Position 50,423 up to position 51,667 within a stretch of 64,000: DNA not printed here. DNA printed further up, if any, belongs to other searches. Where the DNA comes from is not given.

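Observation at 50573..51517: Alkyltransferase-like (Cys-less MGMT domain) fused to endonuclease V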

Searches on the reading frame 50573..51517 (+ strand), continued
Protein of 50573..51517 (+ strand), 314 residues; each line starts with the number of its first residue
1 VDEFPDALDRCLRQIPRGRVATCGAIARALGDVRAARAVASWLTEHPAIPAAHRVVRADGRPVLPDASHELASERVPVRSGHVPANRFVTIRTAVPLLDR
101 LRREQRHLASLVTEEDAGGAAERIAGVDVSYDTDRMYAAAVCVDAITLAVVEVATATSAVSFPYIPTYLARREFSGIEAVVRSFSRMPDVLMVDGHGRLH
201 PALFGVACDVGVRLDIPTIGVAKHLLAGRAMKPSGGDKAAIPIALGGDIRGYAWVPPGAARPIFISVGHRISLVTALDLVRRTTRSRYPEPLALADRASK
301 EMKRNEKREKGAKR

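Call 28: find_encoding_contigs(protein=P0003, flank=10000, max_places=3)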
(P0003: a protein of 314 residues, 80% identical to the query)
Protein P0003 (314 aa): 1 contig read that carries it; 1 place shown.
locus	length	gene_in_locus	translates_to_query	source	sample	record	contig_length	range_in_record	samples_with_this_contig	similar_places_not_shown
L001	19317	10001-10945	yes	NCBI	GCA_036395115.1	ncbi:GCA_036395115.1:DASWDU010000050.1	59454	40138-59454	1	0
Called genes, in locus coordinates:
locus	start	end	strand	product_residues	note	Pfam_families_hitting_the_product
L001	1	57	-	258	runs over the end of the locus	PF01138:RNase_PH, PF03725:RNase_PH_C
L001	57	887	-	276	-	PF01138:RNase_PH, PF03725:RNase_PH_C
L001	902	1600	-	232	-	PF22625:ECR1_N_2 (weak), PF14382:ECR1_N (weak), PF21266:S1_RRP4 (faint), PF00013:KH_1 (weak), PF15985:KH_6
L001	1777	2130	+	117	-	PF00903:Glyoxalase, PF22677:Ble-like_N (weak)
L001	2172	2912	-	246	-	PF01172:SBDS_N, PF09377:SBDS_domain_II, PF20268:SBDS_C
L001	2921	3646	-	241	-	PF10584:Proteasome_A_N, PF00227:Proteasome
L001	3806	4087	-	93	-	PF01900:RNase_P_Rpp14 (weak)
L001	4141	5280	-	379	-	PF00091:Tubulin, PF12327:FtsZ_C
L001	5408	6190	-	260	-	PF06745:ATPase, PF13481:AAA_25 (weak)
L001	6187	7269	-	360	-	PF06745:ATPase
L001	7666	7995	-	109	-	PF02036:SCP2, PF14864:Alkyl_sulf_C (weak)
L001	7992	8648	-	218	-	PF01351:RNase_HII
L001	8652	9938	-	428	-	PF01979:Amidohydro_1, PF07969:Amidohydro_3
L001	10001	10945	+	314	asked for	PF01035:DNA_binding_1, PF04493:Endonuclease_5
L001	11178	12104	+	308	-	PF02558:ApbA, PF08546:ApbA_C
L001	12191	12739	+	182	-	PF00352:TBP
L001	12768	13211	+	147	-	PF10604:Polyketide_cyc2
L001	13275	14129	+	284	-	PF01026:TatD_DNase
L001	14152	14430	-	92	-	PF00708:Acylphosphatase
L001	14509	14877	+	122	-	-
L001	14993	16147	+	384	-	PF00571:CBS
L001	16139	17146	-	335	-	PF00850:Hist_deacetyl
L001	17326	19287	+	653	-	PF00801:PKD (faint), PF18911:PKD_4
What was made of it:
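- Tried and rejected: I used the 80%-identical P0003/L001 instead (call 28).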

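Call 31: predict_structure(alignment_id=A1)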
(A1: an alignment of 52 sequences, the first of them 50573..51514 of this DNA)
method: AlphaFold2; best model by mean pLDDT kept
length: 314 residues; sequences in the alignment: 52
mean_pLDDT: 93.5   pTM: 0.88
mean pLDDT of the five models: 93.5, 92.8, 92.6, 92.4, 92.3
residues with pLDDT >= 90: 276; 70-90: 28; 50-70: 9; < 50: 1
segments of 3 or more residues with pLDDT < 50: none
pLDDT, mean of each block of 10 residues (from residue 1): 89 98 98 95 94 97 95 95 96 94 95 88 97 93 98 96 92 96 97 96 95 98 94 68 93 94 97 96 96 97 82 63
secondary structure, 60 per line:
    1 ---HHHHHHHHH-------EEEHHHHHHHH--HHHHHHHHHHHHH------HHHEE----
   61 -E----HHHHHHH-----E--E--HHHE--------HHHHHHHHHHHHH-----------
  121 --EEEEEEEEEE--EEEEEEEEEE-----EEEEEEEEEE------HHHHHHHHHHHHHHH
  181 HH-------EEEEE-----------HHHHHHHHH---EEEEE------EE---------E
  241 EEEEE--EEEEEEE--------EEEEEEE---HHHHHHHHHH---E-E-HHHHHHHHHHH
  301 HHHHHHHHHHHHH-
elements in order: H4-12 E20-22 H23-30 H33-45 H67-73 H97-109 E123-132 E135-144 E150-159 H166-182 E190-194 H206-214 E218-222 E240-245 E248-254 E263-269 H273-282 H290-313
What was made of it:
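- On Endonuclease V (PF04493): The AF2 model has pLDDT 93.5 (call 31).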

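Call 33: search_protein_representatives(alignment_id=A1)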
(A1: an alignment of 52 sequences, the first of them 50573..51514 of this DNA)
Query: 52 sequences, 315 profile positions. Proteins with E-value up to 0.001 (for the whole library): 6428; up to 1e-10: 4085; up to 1e-30: 1412. The best 150 are listed.
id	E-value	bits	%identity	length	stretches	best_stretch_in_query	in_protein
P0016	4.7e-141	485.7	-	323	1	3-313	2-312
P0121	3.8e-118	410.5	-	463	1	2-310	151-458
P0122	1.9e-101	355.6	-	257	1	66-314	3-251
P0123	9.5e-101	353.3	-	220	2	160-314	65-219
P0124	1.3e-94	333.2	-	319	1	2-308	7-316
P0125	1.0e-93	330.2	-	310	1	4-305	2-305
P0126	2.2e-87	309.4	-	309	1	6-309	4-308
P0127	4.5e-87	308.4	-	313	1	4-313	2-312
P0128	9.4e-87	307.3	-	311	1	4-306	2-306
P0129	1.1e-84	300.5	-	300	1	4-303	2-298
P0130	1.4e-84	300.3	-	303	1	14-307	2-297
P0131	2.2e-84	299.6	-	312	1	4-310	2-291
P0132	7.6e-82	291.2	-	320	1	4-309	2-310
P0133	2.5e-78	279.7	-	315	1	4-307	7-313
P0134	1.5e-76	273.8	-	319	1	11-309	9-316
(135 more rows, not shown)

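Call 39: fold_search(model_id=the predicted structure, library=pdb)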
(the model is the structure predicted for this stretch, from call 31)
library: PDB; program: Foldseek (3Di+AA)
matches with E <= 10: 1108; with E <= 0.001: 133
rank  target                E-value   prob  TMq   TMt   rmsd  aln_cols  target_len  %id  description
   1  4xpu_A                6.0e-26  1.00  0.59  0.88   2.6       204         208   38  The crystal structure of EndoV from E.coli (released 2015-08-19)
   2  4xpu_B                7.7e-25  1.00  0.59  0.87   2.5       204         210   38  The crystal structure of EndoV from E.coli (released 2015-08-19)
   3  3goc_A                1.4e-22  1.00  0.62  0.84   2.4       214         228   36  Crystal structure of the Endonuclease V (SAV1684) from Streptomyces avermitilis. Northeast Structural Genomics Consort (released 2009-03-31)
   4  6ozj_B                4.2e-22  1.00  0.61  0.76   3.0       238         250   32  Crystal structure of Mus musculus (Mm) Endonuclease V in complex with a 23mer RNA oligo containing an inosine in the a (released 2019-09-04)
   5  6ozg_B                6.1e-22  1.00  0.62  0.86   2.4       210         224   28  Crystal structure of Thermotoga maritima (Tm) Endonuclease V (E89Q) in complex with a 12mer DNA containing an inosine  (released 2019-09-04)
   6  3hd0_B                6.9e-22  1.00  0.62  0.88   2.3       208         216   29  Crystal structure of Tm1865, an Endonuclease V from Thermotoga Maritima (released 2009-07-14)
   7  6ozr_B                6.9e-22  1.00  0.61  0.77   3.0       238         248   32  Crystal structure of Mus musculus (Mm) Endonuclease V in complex with a 23mer RNA oligo containing an inosine after a  (released 2019-09-04)
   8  6ozl_B                9.5e-22  1.00  0.61  0.78   3.0       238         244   32  Crystal structure of Mus musculus (Mm) Endonuclease V in complex with a 23mer RNA oligo containing an inosine after a  (released 2019-09-04)
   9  2w36_A                1.2e-21  1.00  0.62  0.86   2.4       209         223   29  Structures of endonuclease V with DNA reveal initiation of deaminated adenine repair (released 2009-01-20)
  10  3hd0_A                1.2e-21  1.00  0.61  0.86   2.5       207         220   29  Crystal structure of Tm1865, an Endonuclease V from Thermotoga Maritima (released 2009-07-14)
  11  6ozf_B                1.3e-21  1.00  0.62  0.86   2.4       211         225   28  Crystal structure of Thermotoga maritima (Tm) Endonuclease V (D110N) in complex with a 12mer DNA containing an inosine (released 2019-09-04)
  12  6ozg_A                1.5e-21  1.00  0.61  0.86   2.4       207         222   29  Crystal structure of Thermotoga maritima (Tm) Endonuclease V (E89Q) in complex with a 12mer DNA containing an inosine  (released 2019-09-04)
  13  6ozk_B                1.6e-21  1.00  0.61  0.78   3.0       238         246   32  Crystal structure of Mus musculus (Mm) Endonuclease V in complex with a 23mer RNA oligo containing an inosine after 68 (released 2019-09-04)
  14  6ozf_A                1.8e-21  1.00  0.61  0.86   2.4       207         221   29  Crystal structure of Thermotoga maritima (Tm) Endonuclease V (D110N) in complex with a 12mer DNA containing an inosine (released 2019-09-04)
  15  6ozq_B                1.8e-21  1.00  0.61  0.77   3.0       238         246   32  Crystal structure of Mus musculus (Mm) Endonuclease V (K155M) in complex with a 23mer RNA oligo containing an inosine  (released 2019-09-04)
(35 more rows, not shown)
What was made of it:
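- On Endonuclease V (PF04493): Foldseek to 4xpu gives TM 0.88 and rmsd 2.6 (call 39).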
